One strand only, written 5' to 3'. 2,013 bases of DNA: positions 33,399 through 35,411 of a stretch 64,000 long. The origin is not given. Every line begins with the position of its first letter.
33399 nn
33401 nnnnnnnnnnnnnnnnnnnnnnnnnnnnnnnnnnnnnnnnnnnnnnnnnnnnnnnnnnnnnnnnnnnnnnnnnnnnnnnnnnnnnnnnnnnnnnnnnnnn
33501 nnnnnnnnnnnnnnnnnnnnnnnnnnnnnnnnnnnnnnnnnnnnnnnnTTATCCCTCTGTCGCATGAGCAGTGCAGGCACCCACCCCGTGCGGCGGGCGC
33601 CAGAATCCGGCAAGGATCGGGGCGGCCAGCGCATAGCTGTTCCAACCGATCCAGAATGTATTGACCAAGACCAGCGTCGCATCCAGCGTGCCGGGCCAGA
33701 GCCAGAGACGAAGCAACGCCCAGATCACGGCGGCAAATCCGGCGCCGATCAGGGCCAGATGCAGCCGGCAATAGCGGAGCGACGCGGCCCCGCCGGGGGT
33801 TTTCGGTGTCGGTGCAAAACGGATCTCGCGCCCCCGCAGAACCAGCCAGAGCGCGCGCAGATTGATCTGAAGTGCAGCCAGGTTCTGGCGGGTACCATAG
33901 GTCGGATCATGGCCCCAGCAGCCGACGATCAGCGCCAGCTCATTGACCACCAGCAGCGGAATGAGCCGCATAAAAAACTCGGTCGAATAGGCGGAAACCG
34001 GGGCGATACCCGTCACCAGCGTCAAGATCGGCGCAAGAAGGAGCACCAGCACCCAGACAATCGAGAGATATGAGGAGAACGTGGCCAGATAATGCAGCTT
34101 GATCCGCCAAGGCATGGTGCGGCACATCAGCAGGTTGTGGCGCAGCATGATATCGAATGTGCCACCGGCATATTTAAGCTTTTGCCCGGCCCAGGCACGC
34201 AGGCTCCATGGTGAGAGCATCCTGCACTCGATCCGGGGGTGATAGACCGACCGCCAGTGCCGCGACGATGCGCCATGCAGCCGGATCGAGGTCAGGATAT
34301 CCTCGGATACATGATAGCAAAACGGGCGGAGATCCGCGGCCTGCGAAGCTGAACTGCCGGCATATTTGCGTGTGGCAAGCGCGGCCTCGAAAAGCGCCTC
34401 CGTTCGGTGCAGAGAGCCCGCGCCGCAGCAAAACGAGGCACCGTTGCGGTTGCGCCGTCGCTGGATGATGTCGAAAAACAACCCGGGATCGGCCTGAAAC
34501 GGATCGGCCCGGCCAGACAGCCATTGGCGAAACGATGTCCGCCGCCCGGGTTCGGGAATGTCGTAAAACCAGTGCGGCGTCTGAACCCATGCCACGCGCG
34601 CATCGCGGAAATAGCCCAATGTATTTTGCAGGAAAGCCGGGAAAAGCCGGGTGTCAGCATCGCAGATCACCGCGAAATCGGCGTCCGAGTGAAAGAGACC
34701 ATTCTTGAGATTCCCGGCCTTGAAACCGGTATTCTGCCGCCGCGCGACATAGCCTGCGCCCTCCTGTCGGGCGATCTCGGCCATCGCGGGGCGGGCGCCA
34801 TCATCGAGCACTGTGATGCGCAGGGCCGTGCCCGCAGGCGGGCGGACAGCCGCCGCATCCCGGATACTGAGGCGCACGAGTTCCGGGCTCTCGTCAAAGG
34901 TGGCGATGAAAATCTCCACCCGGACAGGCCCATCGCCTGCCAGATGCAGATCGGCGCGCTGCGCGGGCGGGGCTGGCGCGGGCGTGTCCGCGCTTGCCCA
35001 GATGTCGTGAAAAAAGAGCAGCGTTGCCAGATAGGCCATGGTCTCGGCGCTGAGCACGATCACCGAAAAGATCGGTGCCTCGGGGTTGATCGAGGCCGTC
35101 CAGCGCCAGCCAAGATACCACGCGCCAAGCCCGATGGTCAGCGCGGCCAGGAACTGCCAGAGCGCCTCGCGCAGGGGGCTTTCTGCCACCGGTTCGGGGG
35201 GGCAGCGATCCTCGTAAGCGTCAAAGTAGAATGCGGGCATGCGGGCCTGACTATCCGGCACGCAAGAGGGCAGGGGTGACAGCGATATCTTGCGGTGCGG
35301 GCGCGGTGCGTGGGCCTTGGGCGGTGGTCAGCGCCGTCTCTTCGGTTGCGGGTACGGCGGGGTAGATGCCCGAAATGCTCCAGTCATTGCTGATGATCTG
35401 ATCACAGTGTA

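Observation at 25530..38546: tRNA-Val-adjacent ~13 kb glucan-type synthesis/modification/export locus with an unusual parts list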

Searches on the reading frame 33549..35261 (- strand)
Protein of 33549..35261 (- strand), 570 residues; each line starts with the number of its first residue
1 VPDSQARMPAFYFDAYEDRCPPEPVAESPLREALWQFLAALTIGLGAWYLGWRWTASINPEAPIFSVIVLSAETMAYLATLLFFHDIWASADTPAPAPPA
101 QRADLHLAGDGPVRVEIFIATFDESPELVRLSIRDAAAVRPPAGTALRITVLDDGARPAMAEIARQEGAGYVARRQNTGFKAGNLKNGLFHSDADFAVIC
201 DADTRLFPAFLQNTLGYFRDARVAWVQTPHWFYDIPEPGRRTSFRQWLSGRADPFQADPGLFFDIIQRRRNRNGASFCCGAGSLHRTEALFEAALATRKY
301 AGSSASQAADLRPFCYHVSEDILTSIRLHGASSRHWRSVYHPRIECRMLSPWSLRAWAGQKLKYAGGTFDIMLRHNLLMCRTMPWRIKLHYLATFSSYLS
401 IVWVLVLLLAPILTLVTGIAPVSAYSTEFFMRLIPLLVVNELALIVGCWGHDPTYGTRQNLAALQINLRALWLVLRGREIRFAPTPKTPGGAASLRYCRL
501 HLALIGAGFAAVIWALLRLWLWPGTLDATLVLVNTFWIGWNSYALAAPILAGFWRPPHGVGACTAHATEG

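Call 4: search_protein_families(library=pfam, proteins=[window:33549-35261:-], max_evalue=0.01)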
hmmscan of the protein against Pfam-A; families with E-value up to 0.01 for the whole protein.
window:33549-35261:- (570 aa): 3 families
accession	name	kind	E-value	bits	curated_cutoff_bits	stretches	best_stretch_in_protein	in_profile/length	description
PF13632.12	Glyco_trans_2_3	-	1.2e-12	48.5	27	1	198-410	3-195/198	Glycosyl transferase family group 2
PF13641.12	Glyco_tranf_2_3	-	1.4e-11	45.3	27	1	115-362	3-225/230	Glycosyltransferase like family 2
PF00535.33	Glycos_transf_2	-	1.4e-11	45.1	23.3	1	117-289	2-163/168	Glycosyl transferase family 2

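Call 5: search_protein_families(library=ncbifam, proteins=[window:33549-35261:-], max_evalue=0.01)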
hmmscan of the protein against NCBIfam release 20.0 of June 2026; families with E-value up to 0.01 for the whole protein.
window:33549-35261:- (570 aa): 4 families
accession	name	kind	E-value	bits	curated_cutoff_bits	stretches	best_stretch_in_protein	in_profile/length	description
TIGR03030.1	CelA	equivalog_domain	5.2e-44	150.4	699.1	1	38-546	60-557/714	UDP-forming cellulose synthase catalytic subunit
NF008558.0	PRK11498.1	equivalog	3.4e-41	141.1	992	1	38-417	202-550/872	UDP-forming cellulose synthase catalytic subunit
TIGR03937.1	PgaC_IcaA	equivalog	1.2e-11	44.3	422.3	1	318-423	223-322/407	poly-beta-1,6-N-acetyl-D-glucosamine synthase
TIGR03965.1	mycofact_glyco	equivalog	0.0031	16.5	280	0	146-226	105-187/467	mycofactocin biosynthesis glycosyltransferase MftF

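Call 8: search_solved_structures(query=window:33549-35261:-, max_evalue=0.01)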
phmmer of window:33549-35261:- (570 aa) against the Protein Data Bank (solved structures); distinct sequences matched with E-value up to 0.01: 6.
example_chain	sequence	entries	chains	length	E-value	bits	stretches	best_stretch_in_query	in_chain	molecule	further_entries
7lby_A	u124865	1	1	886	3.2e-30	108.5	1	38-546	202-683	Cellulose synthase catalytic subunit [UDP-forming]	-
9b8v_E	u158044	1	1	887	3.2e-30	108.5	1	38-546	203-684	Cellulose synthase catalytic subunit [UDP-forming]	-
9fmv_A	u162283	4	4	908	4.7e-30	108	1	38-546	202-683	Cellulose synthase catalytic subunit [UDP-forming]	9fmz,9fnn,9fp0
5ej1_A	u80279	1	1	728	5.4e-16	61.5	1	157-533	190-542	Putative cellulose synthase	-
4hg6_A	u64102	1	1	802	8.9e-16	60.8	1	157-533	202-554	Cellulose Synthase Subunit A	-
4p00_A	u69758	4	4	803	8.9e-16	60.8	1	157-533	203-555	Cellulose Synthase A subunit | Cellulose Synthase subunit A | Putative cellulose synthase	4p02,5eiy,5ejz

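Call 9: find_homologous_proteins(query=window:33549-35261:-, max_evalue=1e-20)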
Query window:33549-35261:- (570 aa): 2280 proteins with E <= 1e-20 among 8000 candidates; the best 120 are listed.
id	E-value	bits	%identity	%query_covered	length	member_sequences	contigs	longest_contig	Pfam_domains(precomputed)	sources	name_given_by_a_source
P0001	1.3e-200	686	59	94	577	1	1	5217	PF13632.13,PF13641.13,PF03552.21,PF00535.33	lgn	-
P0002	2.2e-198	679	57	96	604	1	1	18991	PF13632.13,PF13641.13,PF00535.33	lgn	-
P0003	2.5e-196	672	56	96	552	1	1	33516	PF13632.13,PF13641.13,PF00535.33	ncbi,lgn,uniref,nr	ncbi:Cellulose synthase catalytic subunit [UDP-forming] [Pseudoruegeria aquimaris]|uniref:Cellulose 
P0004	2.6e-196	672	55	97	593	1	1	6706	PF13632.13,PF13641.13,PF00535.33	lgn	-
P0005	6.3e-193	661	55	96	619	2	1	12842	PF13632.13,PF13641.13,PF00535.33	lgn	-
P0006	8.9e-193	660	57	91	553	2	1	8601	PF13632.13,PF13641.13,PF03552.21,PF00535.33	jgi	-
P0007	5.7e-187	641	51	98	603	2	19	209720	PF13632.13,PF13641.13,PF00535.33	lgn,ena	-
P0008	1.2e-186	640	52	97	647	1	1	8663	PF13632.13,PF13641.13,PF00535.33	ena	-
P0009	4.9e-186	638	53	96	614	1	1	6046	PF13632.13,PF13641.13,PF00535.33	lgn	-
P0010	3.8e-185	635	52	94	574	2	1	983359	PF13632.13,PF13641.13,PF03552.21,PF00535.33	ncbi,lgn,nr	ncbi:glycosyl transferase, group 2 family protein [Rhodobacterales bacterium HTCC2150]|nr:glycosyl t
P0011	4.8e-185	635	53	96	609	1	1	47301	PF13632.13,PF13641.13,PF00535.33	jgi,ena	-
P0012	7.1e-185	634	53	96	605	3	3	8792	PF13632.13,PF13641.13,PF00535.33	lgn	-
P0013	9.2e-185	634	53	96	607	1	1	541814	PF13632.13,PF13641.13,PF00535.33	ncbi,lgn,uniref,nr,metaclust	ncbi:glycosyltransferase family 2 protein [Pseudaestuariivita atlantica]|uniref:Glycosyltransferase 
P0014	1.6e-184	633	51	97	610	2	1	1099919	PF13632.13,PF13641.13,PF00535.33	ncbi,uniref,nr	ncbi:glycosyltransferase [Roseicyclus sp. F158]|uniref:Glycosyltransferase n=1 Tax=Tropicimonas omni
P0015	3.9e-184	632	52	97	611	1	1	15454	PF13632.13,PF13641.13,PF03552.21,PF00535.33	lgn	-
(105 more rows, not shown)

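Call 42: search_dna_similar(query=window:33549-35261:-, collection=plasmids, mode=protein, max_rows=30, rows=best)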
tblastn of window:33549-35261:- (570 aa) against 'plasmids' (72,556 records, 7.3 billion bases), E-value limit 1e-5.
Records with a match: 496; places in all: 517; records where one place covers at least 80% of the query: 141.
Best place of each record, by identity: <60% 496.
By first word of the organism name: Escherichia 134; Sinorhizobium 94; Rhizobium 85; Agrobacterium 32; Bradyrhizobium 27; Ensifer 15; Klebsiella 12; Pantoea 8; Azospirillum 7; Caballeronia 6; and 45 more.
By predicted mobility (MOB-suite, as given by PLSDB): non-mobilizable 243; mobilizable 152; conjugative 101.
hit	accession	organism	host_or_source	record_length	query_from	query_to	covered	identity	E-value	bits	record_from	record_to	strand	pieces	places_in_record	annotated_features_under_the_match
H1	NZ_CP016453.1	Sphingobium sp. RAC03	Microbial isolate,Algal phycosphere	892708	10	563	97%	43.3%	1e-132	434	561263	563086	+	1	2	glycosyltransferase | SPOR domain-containing protein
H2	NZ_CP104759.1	Pantoea piersonii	Homo sapiens,Cell culture,Unstimulated ...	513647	1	557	98%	42.5%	1e-122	405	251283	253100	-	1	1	glycosyltransferase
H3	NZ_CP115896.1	Pantoea piersonii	Homo sapiens,blood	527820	1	557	98%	42.5%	3e-122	404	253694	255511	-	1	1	cellulose synthase catalytic subunit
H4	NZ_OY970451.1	Pantoea sp. Nvir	-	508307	1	557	98%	42.3%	1e-122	405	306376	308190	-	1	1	cellulose synthase catalytic subunit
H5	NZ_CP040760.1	Paracoccus liaowanqingii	Tibetan antelope,cell culture,feces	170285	10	556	96%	43.0%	4e-126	415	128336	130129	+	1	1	glycosyltransferase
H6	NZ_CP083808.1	Pantoea agglomerans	Eucalyptus grandis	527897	1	557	98%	42.2%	6e-123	406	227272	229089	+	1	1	cellulose synthase catalytic subunit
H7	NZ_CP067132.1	Paracoccus seriniphilus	cell culture,washing water of Bugula ...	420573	12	557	96%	42.5%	6e-129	423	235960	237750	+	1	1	glycosyltransferase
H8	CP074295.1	Salmonella enterica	food,mixture corn and egg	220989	11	556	96%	41.6%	4e-123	407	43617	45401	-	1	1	glycosyltransferase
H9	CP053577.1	Salmonella enterica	stool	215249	11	556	96%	41.6%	5e-123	406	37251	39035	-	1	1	glycosyltransferase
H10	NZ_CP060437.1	Pseudooceanicola algae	whole organism,marine macroalga Fucus ...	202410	12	556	96%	41.6%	3e-130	427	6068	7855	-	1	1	cellulose synthase catalytic subunit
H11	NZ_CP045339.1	Vibrio sp. THAF190c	pure culture,Surface of a polyethylene ...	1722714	12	569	98%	40.5%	3e-130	427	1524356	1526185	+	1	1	none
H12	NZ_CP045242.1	Pantoea sp. JZ29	Euphorbia granulata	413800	11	556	96%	41.1%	7e-123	406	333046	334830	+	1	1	glycosyltransferase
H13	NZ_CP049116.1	Pantoea stewartii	Dracaena sanderiana,cell ...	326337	11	556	96%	41.1%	7e-123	405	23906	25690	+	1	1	cellulose synthase catalytic subunit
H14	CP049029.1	Rhodobacteraceae bacterium SC52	Apostichopus japonicus,pure ...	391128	12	556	96%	41.1%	1e-127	419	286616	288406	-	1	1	glycosyltransferase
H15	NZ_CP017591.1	Pantoea stewartii subsp. stewartii DC283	Zea mays,Strain was received from ...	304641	11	556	96%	40.9%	3e-123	407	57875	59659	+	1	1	cellulose synthase catalytic subunit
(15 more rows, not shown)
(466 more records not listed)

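Call 43: get_annotated_region(hit=H15, flank=9000)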
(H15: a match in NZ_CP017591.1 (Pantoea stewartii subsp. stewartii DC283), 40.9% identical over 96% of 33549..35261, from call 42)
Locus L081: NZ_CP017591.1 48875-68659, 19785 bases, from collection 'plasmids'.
description: Pantoea stewartii subsp. stewartii DC283 plasmid pDSJ10, complete sequence
organism: Pantoea stewartii subsp. stewartii DC283 (NCBI taxid 660596)
taxonomy: Bacteria; Pseudomonadota; Gammaproteobacteria; Enterobacterales; Erwiniaceae; Pantoea; Pantoea stewartii; Pantoea stewartii subsp. stewartii DC283
host: -; source: Zea mays,Strain was received from Susanne von Bodman laboratory in University of Connecticut; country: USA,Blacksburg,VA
typing (MOB-suite, as given by PLSDB): non-mobilizable; replicon rep_cluster_1232
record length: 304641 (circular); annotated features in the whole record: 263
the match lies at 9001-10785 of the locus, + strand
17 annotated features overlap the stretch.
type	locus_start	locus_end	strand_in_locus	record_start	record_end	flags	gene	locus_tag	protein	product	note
CDS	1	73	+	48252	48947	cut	-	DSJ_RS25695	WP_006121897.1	ROK family protein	-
CDS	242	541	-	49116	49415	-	-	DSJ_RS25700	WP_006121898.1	CcdB family protein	GO:0006276 - plasmid maintenance [Evidence IEA]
CDS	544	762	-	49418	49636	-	-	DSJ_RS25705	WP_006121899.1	type II toxin-antitoxin system CcdA family antitoxin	-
CDS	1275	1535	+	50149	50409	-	-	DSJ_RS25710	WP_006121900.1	hypothetical protein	-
CDS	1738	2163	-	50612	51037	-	-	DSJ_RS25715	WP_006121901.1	ATP-binding protein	GO:0007165 - signal transduction [Evidence IEA]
CDS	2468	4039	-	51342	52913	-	-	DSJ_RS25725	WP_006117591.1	IS66 family transposase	-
CDS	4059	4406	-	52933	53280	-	tnpB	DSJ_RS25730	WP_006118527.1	IS66 family insertion sequence element accessory protein TnpB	-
CDS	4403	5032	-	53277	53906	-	tnpA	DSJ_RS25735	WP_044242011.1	IS66-like element accessory protein TnpA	GO:0006313 - DNA transposition [Evidence IEA]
CDS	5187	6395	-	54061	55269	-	-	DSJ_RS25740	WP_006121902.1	SpoIIE family protein phosphatase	-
CDS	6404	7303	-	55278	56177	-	-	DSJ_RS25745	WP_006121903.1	hypothetical protein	-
CDS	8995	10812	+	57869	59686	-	-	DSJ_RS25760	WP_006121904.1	cellulose synthase catalytic subunit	-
CDS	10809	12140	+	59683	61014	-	-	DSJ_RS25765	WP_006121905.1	DUF3131 domain-containing protein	-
CDS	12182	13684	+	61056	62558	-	-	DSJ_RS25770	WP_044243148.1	DUF3131 domain-containing protein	-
CDS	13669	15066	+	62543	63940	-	-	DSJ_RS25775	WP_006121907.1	DUF3131 domain-containing protein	-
CDS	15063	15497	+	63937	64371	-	-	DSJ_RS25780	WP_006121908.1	globin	-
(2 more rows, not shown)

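Call 75: find_encoding_contigs(protein=P0010, flank=10000, max_places=1)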
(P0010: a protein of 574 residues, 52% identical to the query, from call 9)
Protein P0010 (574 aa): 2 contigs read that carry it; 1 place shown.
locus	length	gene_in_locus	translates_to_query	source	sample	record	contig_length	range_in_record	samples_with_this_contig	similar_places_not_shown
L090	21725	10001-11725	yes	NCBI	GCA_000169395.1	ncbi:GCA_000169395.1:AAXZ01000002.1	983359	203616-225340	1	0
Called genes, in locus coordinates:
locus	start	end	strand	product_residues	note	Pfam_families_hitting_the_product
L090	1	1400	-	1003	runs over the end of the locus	PF13510:Fer2_4, PF00890:FAD_binding_2 (weak), PF07992:Pyr_redox_2 (weak), PF12831:FAD_oxidored, PF13450:NAD_binding_8 (weak), PF17806:SO_alpha_A3, PF01571:GCV_T, PF08669:GCV_T_C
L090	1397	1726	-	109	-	PF04267:SoxD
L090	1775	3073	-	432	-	PF01946:Thi4 (weak), PF01266:DAO, PF13738:Pyr_redox_3 (faint)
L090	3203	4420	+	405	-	PF23914:TPR_CcmH_CycH (weak)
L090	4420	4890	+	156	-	PF03652:RuvX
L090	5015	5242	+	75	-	PF06945:DUF1289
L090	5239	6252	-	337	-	PF01207:Dus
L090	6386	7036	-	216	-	PF00691:OmpA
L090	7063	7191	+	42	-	-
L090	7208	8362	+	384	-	PF01757:Acyl_transf_3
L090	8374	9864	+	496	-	PF00483:NTP_transferase, PF12804:NTP_transf_3, PF25087:GMPPB_C (weak)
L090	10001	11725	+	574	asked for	PF00535:Glycos_transf_2, PF13641:Glyco_tranf_2_3 (faint), PF13632:Glyco_trans_2_3 (weak), PF03552:Cellulose_synt (weak)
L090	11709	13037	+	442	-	PF11329:DUF3131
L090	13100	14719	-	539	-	-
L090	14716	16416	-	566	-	PF11329:DUF3131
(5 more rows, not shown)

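Call 89: get_annotated_region(hit=H8, flank=9000)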
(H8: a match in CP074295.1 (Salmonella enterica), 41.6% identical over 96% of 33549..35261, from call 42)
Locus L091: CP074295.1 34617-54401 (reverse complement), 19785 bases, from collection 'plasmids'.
description: Salmonella enterica subsp. enterica serovar Rubislaw strain CFSAN006171 plasmid pCFSAN006171_1, complete sequence
organism: Salmonella enterica (NCBI taxid 598)
taxonomy: Bacteria; Pseudomonadota; Gammaproteobacteria; Enterobacterales; Enterobacteriaceae; Salmonella; Salmonella enterica
host: -; source: food,mixture corn and egg; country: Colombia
typing (MOB-suite, as given by PLSDB): conjugative; replicon IncFIB,IncFIC,IncFII; relaxase MOBF; mating-pair formation MPF_F
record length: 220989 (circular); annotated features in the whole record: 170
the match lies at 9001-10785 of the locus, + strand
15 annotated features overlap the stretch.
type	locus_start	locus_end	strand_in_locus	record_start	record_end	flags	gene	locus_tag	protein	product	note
CDS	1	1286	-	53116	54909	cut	-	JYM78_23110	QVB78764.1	ShlB/FhaC/HecB family hemolysin secretion/activation protein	-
CDS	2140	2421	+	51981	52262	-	-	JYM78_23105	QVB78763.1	hypothetical protein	-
CDS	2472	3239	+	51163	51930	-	-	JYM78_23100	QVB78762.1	hypothetical protein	-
CDS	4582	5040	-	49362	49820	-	-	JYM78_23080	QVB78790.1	ATP-binding protein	-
CDS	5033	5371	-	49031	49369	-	-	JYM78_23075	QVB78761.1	STAS domain-containing protein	-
CDS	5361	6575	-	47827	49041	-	-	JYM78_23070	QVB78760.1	SpoIIE family protein phosphatase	-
CDS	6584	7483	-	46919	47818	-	-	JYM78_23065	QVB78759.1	hypothetical protein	-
CDS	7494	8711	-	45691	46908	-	opgC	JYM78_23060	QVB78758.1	OpgC domain-containing protein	-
CDS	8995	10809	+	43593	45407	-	-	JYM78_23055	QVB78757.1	glycosyltransferase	-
CDS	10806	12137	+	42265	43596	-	-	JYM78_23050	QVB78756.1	DUF3131 domain-containing protein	-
CDS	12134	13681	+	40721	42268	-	-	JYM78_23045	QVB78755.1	DUF3131 domain-containing protein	-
CDS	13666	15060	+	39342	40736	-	-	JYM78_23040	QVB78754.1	DUF3131 domain-containing protein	-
CDS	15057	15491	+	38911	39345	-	-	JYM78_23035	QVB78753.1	globin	-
CDS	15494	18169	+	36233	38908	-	-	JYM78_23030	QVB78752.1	response regulator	-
CDS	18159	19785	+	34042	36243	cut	-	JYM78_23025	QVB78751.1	glycoside hydrolase family 2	-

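Call 90: get_annotated_region(hit=H11, flank=9000)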
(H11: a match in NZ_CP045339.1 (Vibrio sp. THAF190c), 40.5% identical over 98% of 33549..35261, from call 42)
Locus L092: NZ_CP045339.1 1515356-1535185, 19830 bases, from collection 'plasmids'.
description: Vibrio sp. THAF190c plasmid pTHAF190c_a, complete sequence
organism: Vibrio sp. THAF190c (NCBI taxid 2587865)
taxonomy: Bacteria; Pseudomonadota; Gammaproteobacteria; Vibrionales; Vibrionaceae; Vibrio; Vibrio sp. THAF190c
host: -; source: pure culture,Surface of a polyethylene microplastic particle present in tank 6 of a marine aquarium ...; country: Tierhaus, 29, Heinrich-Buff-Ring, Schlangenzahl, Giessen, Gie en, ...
typing (MOB-suite, as given by PLSDB): non-mobilizable
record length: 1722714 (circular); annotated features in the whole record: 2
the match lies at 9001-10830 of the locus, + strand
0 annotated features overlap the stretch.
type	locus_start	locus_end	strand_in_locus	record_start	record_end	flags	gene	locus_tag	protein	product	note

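Call 91: get_annotated_region(hit=H1, flank=9000)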
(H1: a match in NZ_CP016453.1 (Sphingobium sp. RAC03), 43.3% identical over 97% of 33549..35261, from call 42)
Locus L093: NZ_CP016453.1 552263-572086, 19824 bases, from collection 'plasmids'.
description: Sphingobium sp. RAC03 plasmid pBSY17_1, complete sequence
organism: Sphingobium sp. RAC03 (NCBI taxid 1843368)
taxonomy: Bacteria; Pseudomonadota; Alphaproteobacteria; Sphingomonadales; Sphingomonadaceae; Sphingobium; Sphingobium sp. RAC03
host: -; source: Microbial isolate,Algal phycosphere; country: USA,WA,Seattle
typing (MOB-suite, as given by PLSDB): non-mobilizable; mating-pair formation MPF_F
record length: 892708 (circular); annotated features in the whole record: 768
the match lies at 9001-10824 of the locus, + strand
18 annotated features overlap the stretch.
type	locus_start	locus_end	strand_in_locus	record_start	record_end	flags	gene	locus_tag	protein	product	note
CDS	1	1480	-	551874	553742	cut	-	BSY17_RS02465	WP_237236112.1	EAL domain-containing protein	-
CDS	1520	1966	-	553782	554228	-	-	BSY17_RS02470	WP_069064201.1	PA2169 family four-helix-bundle protein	-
CDS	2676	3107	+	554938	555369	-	-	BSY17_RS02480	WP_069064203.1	MarR family winged helix-turn-helix transcriptional regulator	GO:0006355 - regulation of DNA-templated transcription [Evidence IEA]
CDS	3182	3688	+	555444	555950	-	-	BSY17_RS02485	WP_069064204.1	2Fe-2S iron-sulfur cluster-binding protein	-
CDS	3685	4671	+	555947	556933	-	-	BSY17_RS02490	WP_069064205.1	xanthine dehydrogenase family protein subunit M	-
CDS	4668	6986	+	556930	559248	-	-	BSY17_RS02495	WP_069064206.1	xanthine dehydrogenase family protein molybdopterin-binding subunit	-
CDS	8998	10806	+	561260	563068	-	-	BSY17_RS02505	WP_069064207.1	glycosyltransferase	-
CDS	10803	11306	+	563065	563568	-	-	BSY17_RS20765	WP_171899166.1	SPOR domain-containing protein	-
CDS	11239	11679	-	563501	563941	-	-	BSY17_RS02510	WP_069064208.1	ATP-binding protein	GO:0007165 - signal transduction [Evidence IEA]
CDS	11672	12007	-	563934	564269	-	-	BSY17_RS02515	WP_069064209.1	STAS domain-containing protein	-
CDS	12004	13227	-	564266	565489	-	-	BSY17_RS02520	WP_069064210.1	SpoIIE family protein phosphatase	-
CDS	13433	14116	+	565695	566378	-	bcsS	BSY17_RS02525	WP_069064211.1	cellulose biosynthesis protein BcsS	-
CDS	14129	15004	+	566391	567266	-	-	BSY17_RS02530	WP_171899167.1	glycoside hydrolase family 16 protein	-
CDS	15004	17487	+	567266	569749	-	-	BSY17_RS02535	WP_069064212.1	CHASE3 domain-containing protein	-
CDS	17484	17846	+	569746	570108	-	-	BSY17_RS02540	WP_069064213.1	response regulator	GO:0000160 - phosphorelay signal transduction system [Evidence IEA]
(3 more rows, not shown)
